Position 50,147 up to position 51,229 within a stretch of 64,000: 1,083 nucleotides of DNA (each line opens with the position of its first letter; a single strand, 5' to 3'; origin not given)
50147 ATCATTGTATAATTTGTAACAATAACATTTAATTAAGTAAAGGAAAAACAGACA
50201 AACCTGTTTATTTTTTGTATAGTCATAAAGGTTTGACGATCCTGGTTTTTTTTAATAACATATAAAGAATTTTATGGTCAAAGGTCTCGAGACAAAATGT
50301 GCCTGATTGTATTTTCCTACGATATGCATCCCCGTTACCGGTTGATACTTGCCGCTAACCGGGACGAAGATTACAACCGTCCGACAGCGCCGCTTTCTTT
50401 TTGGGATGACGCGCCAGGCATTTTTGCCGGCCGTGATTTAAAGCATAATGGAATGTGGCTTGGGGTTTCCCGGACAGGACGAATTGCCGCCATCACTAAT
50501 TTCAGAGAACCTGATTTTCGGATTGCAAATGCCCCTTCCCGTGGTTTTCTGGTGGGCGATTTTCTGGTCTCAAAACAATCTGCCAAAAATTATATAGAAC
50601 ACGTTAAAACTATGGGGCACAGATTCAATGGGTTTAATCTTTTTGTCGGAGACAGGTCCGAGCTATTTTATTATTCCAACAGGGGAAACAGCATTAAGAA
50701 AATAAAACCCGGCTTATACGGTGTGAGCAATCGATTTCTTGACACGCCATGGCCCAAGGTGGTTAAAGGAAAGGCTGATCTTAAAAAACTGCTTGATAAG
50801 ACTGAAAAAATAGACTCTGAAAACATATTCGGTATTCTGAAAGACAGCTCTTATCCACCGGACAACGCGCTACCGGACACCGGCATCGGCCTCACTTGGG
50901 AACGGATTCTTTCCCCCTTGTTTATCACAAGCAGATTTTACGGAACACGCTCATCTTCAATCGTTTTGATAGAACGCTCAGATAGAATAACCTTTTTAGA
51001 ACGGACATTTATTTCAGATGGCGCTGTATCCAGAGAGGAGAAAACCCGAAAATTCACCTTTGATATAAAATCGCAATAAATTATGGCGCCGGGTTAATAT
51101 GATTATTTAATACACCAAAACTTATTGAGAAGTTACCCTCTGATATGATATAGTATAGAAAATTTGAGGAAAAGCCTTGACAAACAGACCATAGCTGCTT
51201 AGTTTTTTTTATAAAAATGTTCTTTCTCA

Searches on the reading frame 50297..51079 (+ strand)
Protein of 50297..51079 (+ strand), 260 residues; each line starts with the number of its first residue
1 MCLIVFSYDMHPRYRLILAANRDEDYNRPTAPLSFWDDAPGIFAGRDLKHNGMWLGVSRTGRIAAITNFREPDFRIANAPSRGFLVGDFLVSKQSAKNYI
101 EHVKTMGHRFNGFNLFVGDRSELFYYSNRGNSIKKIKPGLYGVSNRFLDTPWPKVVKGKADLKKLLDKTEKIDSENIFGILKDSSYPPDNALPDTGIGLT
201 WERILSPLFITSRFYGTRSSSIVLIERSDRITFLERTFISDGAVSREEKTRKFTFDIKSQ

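Call 11: search_protein_families(library=pfam, proteins=[window:50297-51079:+], max_evalue=0.01)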
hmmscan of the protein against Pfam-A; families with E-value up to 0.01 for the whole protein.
window:50297-51079:+ (260 aa): 1 family
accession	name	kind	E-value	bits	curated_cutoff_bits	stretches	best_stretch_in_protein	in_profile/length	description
PF05742.17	TANGO2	-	2.1e-75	254.6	22.6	1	1-238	1-255/257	Transport and Golgi organisation 2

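Call 14: find_encoding_contigs(protein=window:50297-51079:+, flank=10000, max_places=10)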
Protein window:50297-51079:+ (260 aa): no gene with exactly this product is on record in the collection.

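Call 39: find_homologous_proteins(query=window:50297-51079:+, max_evalue=1e-40)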
Query window:50297-51079:+ (260 aa): 7635 proteins with E <= 1e-40 among 8000 candidates; the best 120 are listed.
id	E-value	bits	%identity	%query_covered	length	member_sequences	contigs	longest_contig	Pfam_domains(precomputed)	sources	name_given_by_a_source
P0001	4.3e-159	546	91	100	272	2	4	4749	PF05742.18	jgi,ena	-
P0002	4.8e-159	545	92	100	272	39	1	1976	PF05742.18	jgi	jgi:uncharacterized protein with NRDE domain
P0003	7.4e-154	528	92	97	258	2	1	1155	PF05742.18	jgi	jgi:uncharacterized protein with NRDE domain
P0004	2.8e-152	523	91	97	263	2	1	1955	PF05742.18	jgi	-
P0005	4.2e-152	523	86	100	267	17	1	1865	PF05742.18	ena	-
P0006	8.8e-148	509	84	100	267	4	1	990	PF05742.18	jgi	jgi:uncharacterized protein with NRDE domain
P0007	1.5e-147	508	84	99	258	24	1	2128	PF05742.18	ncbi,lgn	-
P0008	2.9e-147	507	84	99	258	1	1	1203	PF05742.18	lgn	-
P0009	3.1e-147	507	84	99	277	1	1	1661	PF05742.18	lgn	-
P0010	6.0e-145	499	83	99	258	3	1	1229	PF05742.18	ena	-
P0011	1.0e-143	495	84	99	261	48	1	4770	PF05742.18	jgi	-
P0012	1.7e-142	491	82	99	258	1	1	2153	PF05742.18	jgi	-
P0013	2.4e-141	487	80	99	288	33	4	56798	PF05742.18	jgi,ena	-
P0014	2.5e-140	484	81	99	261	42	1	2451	PF05742.18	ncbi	-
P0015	4.4e-138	477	78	99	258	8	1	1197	PF05742.18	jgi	jgi:uncharacterized protein with NRDE domain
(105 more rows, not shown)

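Call 40: find_encoding_contigs(protein=P0001, flank=10000, max_places=4)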
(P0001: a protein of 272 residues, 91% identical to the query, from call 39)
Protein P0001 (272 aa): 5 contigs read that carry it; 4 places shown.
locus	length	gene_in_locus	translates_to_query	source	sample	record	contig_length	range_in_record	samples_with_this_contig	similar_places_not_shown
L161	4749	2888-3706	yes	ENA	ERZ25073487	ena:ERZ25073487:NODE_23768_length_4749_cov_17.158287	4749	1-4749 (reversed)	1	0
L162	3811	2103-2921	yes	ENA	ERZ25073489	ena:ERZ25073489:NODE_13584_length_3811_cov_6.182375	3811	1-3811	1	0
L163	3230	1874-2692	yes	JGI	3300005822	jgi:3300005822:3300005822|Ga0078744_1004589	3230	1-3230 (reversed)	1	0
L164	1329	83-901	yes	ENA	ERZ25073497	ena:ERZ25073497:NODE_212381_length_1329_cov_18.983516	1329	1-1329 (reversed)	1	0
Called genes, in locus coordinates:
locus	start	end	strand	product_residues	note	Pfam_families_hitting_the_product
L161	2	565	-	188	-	?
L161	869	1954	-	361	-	PF01594:AI-2E_transport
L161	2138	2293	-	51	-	-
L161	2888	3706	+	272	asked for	PF05742:TANGO2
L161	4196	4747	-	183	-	?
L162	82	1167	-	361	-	PF01594:AI-2E_transport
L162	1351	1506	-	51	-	-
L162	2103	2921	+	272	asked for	PF05742:TANGO2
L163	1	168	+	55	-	?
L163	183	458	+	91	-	PF00216:Bac_DNA_binding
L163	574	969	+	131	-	PF04020:Phage_holin_4_2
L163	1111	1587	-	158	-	-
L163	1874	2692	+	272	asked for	PF05742:TANGO2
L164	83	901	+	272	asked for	PF05742:TANGO2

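Call 41: find_encoding_contigs(protein=P0013, flank=10000, max_places=4)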
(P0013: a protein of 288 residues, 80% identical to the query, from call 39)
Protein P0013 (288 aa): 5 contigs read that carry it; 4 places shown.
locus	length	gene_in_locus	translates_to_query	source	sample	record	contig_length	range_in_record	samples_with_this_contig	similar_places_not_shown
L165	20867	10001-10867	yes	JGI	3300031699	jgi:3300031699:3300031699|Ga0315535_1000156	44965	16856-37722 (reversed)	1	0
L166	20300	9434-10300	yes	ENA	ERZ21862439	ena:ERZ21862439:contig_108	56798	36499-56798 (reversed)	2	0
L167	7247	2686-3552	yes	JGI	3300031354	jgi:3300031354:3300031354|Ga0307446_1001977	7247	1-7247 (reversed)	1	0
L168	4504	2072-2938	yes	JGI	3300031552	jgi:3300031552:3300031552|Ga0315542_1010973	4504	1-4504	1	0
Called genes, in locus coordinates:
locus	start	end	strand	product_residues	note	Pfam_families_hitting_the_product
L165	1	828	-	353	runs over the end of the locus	-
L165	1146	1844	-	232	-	PF09335:VTT_dom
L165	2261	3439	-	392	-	PF00162:PGK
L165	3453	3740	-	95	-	-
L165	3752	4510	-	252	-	PF20582:UPF0758_N (weak), PF04002:RadC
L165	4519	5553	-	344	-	PF01210:NAD_Gly3P_dh_N, PF03807:F420_oxidored (weak), PF02558:ApbA (weak), PF07479:NAD_Gly3P_dh_C, PF20618:GPD_NAD_C_bact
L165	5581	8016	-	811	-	PF00521:DNA_topoisoIV, PF03989:DNA_gyraseA_C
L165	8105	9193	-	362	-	PF01594:AI-2E_transport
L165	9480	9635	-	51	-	-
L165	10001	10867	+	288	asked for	PF05742:TANGO2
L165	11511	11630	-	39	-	-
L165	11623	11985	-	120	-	PF11964:SpoIIAA-like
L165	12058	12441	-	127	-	-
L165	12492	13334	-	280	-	PF00072:Response_reg, PF02482:Ribosomal_S30AE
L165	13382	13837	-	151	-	PF00072:Response_reg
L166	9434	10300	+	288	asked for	PF05742:TANGO2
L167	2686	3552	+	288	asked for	PF05742:TANGO2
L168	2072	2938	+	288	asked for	PF05742:TANGO2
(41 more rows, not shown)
